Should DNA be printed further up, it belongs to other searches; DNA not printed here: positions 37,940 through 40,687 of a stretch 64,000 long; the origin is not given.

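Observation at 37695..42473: Translationally coupled nadB / NirD-like Rieske / 815-aa helical-repeat protein / cbiX block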

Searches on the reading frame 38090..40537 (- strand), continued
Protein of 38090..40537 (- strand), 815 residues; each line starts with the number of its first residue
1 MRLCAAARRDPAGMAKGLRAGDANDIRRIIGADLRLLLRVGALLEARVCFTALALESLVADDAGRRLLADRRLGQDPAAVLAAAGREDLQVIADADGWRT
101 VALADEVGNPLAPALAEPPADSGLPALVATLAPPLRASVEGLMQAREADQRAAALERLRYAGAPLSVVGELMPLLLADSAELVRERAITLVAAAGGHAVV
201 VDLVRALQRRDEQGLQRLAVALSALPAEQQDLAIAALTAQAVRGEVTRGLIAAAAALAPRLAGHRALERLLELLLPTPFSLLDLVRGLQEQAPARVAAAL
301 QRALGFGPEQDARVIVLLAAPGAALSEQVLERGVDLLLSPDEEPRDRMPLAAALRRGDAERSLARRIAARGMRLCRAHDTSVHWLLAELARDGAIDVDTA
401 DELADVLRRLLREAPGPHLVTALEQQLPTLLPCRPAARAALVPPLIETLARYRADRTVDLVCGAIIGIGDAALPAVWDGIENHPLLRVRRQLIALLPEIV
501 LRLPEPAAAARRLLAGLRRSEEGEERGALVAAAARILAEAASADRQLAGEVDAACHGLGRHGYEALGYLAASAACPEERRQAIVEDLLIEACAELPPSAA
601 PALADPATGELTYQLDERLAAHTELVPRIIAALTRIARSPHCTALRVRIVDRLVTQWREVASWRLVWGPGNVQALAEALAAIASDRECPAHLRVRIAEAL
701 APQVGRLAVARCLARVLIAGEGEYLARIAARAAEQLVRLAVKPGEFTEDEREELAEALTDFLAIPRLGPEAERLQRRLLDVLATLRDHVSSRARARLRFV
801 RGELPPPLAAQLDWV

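Call 41: predict_structure(alignment_id=A2)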
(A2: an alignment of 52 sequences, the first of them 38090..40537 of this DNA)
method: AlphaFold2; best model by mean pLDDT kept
length: 815 residues; sequences in the alignment: 52
mean_pLDDT: 92.6   pTM: 0.74
mean pLDDT of the five models: 92.6, 92.0, 91.9, 91.3, 91.0
residues with pLDDT >= 90: 691; 70-90: 87; 50-70: 26; < 50: 11
segments of 3 or more residues with pLDDT < 50: 1-6, 114-117
pLDDT, mean of each block of 10 residues (from residue 1): 42 73 91 95 96 95 95 95 93 90 75 51 80 92 93 95 94 89 94 97 96 96 97 97 95 98 95 95 97 95 92 97 95 97 95 97 98 94 98 98 97 93 97 97 97 94 97 98 97 97 94 96 96 97 94 95 97 97 96 73 81 72 90 97 96 95 84 95 96 98 96 97 96 98 95 97 95 97 95 92 94 90
secondary structure, 60 per line:
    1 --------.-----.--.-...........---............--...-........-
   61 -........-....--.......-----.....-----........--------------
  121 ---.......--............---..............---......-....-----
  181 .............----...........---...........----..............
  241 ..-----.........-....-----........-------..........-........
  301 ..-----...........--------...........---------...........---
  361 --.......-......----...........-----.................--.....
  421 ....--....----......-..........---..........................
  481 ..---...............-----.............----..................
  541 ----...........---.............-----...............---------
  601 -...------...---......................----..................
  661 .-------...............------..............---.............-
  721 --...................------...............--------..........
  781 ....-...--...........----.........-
elements in order (helices of 4 or more, strands of 3 or more residues): H20-30 H34-45 E48-50 H52-59 H62-69 H71-74 H77-83 E89-93 E99-103 H124-130 H133-144 H148-161 H165-170 H172-175 H181-193 H198-208 H212-222 H227-242 H248-256 H258-261 H267-274 H282-291 H293-302 H308-318 H327-337 H347-357 H363-369 H371-376 H381-391 H397-413 H416-424 H427-430 H435-440 H442-451 H455-482 H486-500 H506-518 H523-540 H545-555 H559-571 H577-591 E602-604 E611-613 H617-638 H643-661 H669-683 H690-703 H707-719 H723-741 H748-762 H771-784 H791-801 H806-814
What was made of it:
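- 38090..40498 (-): HEAT-repeat alpha-solenoid protein of unknown function (802 aa from M14; the 815-aa ORF from 40537 is the alternative start). Not part of the conserved unit. The AF2 model has pLDDT 92.6 and pTM 0.74 and is all-helical, with a small N-terminal alpha/beta part (call 41).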

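Call 45: fold_search(model_id=the predicted structure, library=pdb)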
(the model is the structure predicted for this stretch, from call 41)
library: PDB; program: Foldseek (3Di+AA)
matches with E <= 10: 1208; with E <= 0.001: 158
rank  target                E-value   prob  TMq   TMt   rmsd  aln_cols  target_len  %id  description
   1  7unk_A                1.3e-06  1.00  0.30  0.24  23.2       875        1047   13  Structure of Importin-4 bound to the H3-H4-ASF1 histone-histone chaperone complex (released 2022-09-21)
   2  7z8r_D                3.9e-06  1.00  0.21  0.17  22.8       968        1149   13  CAND1-CUL1-RBX1 (released 2023-04-19)
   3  7z8v_D                4.5e-06  1.00  0.23  0.18  22.7      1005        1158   12  CAND1-SCF-SKP2 (SKP1deldel) CAND1 engaged SCF rocked (released 2023-04-19)
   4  7zbw_D                5.4e-06  1.00  0.25  0.24  21.3       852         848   13  CAND1-SCF-SKP2 CAND1 rolling-2 SCF engaged (released 2023-04-19)
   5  2h4m_B                9.3e-06  1.00  0.26  0.26  24.3       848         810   12  Karyopherin Beta2/Transportin-M9NLS (released 2006-10-24)
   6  1qgr_A                1.0e-05  1.00  0.29  0.28  19.7       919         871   13  STRUCTURE OF IMPORTIN BETA BOUND TO THE IBB DOMAIN OF IMPORTIN ALPHA (II CRYSTAL FORM, GROWN AT LOW PH) (released 1999-05-24)
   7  8cdj_D                1.0e-05  1.00  0.25  0.24  21.2       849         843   12  CAND1 b-hairpin++-SCF-SKP2 CAND1 rolling SCF engaged (released 2023-04-19)
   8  3w3v                  1.4e-05  1.00  0.27  0.22  20.1       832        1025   11  Crystal structure of Kap121p mutant D353K/E396K/D438K (released 2013-04-10)
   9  2qmr_A                1.7e-05  1.00  0.20  0.20  24.7       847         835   11  Karyopherin beta2/transportin (released 2007-10-30)
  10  6xte_A                1.8e-05  1.00  0.27  0.22  23.6       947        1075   12  Human karyopherin RanBP5 (isoform-1) (released 2020-04-22)
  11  9ed4_A                2.1e-05  1.00  0.18  0.09  33.0      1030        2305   12  A composite map of mTORC1-Rag-Ragultor-4EBP1 on membrane (released 2025-09-10)
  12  2qmr_B                2.3e-05  1.00  0.27  0.27  24.1       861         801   12  Karyopherin beta2/transportin (released 2007-10-30)
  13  2bku_D                2.5e-05  1.00  0.25  0.24  24.1       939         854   12  Kap95p:RanGTP complex (released 2005-05-04)
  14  1u6g_C                2.6e-05  1.00  0.23  0.18  21.4      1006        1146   12  Crystal Structure of The Cand1-Cul1-Roc1 Complex (released 2004-12-14)
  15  8sgh_A                2.8e-05  1.00  0.26  0.25  22.3       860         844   12  Cryo-EM structure of Karyopherin-beta2 bound to HNRNPH2 PY-NLS (released 2023-06-14)
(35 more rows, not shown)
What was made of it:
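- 38090..40498 (-): Foldseek against PDB matches importin-4, CAND1 and karyopherins at E about 1e-6 (call 45).
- On HEAT/ARM alpha-solenoid repeat proteins: Fold: the AF2 model (pLDDT 92.6) matches importins, CAND1 and the PP2A-A subunit at Foldseek E 1e-6 to 1e-4 (calls 41, 45).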

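Call 70: search_protein_representatives(alignment_id=A2)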
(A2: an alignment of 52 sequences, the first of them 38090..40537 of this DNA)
Query: 52 sequences, 817 profile positions. Proteins with E-value up to 0.001 (for the whole library): 260; up to 1e-10: 231; up to 1e-30: 94. The best 150 are listed.
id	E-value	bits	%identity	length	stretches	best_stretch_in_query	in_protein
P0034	0.0e+00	1235.4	-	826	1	1-817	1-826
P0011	0.0e+00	1206.8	-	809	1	1-817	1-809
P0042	0.0e+00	1137.2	-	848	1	1-817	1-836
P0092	0.0e+00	1091.5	-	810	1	1-817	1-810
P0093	0.0e+00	1075.0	-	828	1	1-817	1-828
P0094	4.1e-297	1004.3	-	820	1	1-817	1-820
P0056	4.9e-292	987.5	-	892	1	2-817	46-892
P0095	1.6e-262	889.9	-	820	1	1-816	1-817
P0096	2.6e-256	869.4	-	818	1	1-817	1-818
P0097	1.9e-254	863.2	-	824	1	1-817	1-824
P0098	1.1e-250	850.8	-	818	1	5-817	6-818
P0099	2.9e-231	786.5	-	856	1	3-816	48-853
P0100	1.3e-204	698.3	-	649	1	171-816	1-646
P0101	1.0e-200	685.5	-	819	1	1-816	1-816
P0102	6.6e-198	676.2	-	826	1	1-816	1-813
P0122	3.2e-50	187.7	-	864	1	21-791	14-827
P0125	1.2e-45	172.6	-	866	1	11-784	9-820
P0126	7.4e-44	166.7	-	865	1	16-804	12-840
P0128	1.7e-42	162.1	-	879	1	1-791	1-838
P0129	7.6e-42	160.0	-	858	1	9-815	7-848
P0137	5.3e-39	150.6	-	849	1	11-814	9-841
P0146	3.9e-36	141.1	-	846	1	1-814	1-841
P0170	4.9e-32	127.5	-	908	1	15-775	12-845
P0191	3.8e-29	118.0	-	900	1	17-812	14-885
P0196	1.9e-28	115.7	-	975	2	320-761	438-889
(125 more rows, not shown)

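Call 71: search_protein_families(library=pfam, proteins=[P0122, P0125, P0126, P0128, P0129, P0137, P0146, P0170, P0191, P0196], max_evalue=0.01)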
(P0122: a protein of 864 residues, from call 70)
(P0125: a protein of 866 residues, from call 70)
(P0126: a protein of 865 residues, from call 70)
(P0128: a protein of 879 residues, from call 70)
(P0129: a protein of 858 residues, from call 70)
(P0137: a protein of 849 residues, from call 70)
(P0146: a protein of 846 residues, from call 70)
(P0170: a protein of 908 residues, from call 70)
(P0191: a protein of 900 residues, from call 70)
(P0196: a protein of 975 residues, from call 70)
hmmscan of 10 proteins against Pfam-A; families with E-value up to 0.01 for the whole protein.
P0122 (864 aa): 2 families
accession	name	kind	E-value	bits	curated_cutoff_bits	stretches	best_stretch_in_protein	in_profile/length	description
PF13646.12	HEAT_2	-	3.9e-07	30.7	27.7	1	145-213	5-68/88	HEAT repeats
PF02985.28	HEAT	-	0.0019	18.7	23.5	0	176-200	4-28/31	HEAT repeat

P0125 (866 aa): 0 families

P0126 (865 aa): 1 family
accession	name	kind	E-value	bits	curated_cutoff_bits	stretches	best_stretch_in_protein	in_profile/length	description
PF13646.12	HEAT_2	-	0.00044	20.9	27.7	1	148-214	6-70/88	HEAT repeats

P0128 (879 aa): 1 family
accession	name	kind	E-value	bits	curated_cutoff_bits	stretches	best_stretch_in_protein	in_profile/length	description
PF02985.28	HEAT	-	0.0012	19.3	23.5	0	188-210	5-27/31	HEAT repeat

P0129 (858 aa): 1 family
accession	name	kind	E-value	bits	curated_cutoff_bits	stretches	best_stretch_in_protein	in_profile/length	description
PF13646.12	HEAT_2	-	0.00039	21.1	27.7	1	140-215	7-79/88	HEAT repeats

P0137 (849 aa): 2 families
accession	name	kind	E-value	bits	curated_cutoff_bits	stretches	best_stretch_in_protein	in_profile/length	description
PF13646.12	HEAT_2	-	0.00022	21.9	27.7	1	140-198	7-64/88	HEAT repeats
PF02985.28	HEAT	-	0.0076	16.9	23.5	0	171-190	6-25/31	HEAT repeat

P0146 (846 aa): 1 family
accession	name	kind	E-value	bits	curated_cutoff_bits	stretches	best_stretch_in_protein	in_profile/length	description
PF20333.3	DUF6628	-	0.0012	19.3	27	1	212-265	17-70/137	Family of unknown function (DUF6628)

P0170 (908 aa): 0 families

P0191 (900 aa): 2 families
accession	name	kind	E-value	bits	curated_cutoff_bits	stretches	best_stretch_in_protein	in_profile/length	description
PF13646.12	HEAT_2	-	7.1e-08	33.1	27.7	1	163-243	5-85/88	HEAT repeats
PF02985.28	HEAT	-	0.0055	17.3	23.5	0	193-218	3-28/31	HEAT repeat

P0196 (975 aa): 0 families
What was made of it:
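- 38090..40498 (-): Distant family members hit HEAT_2 PF13646 (call 71).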
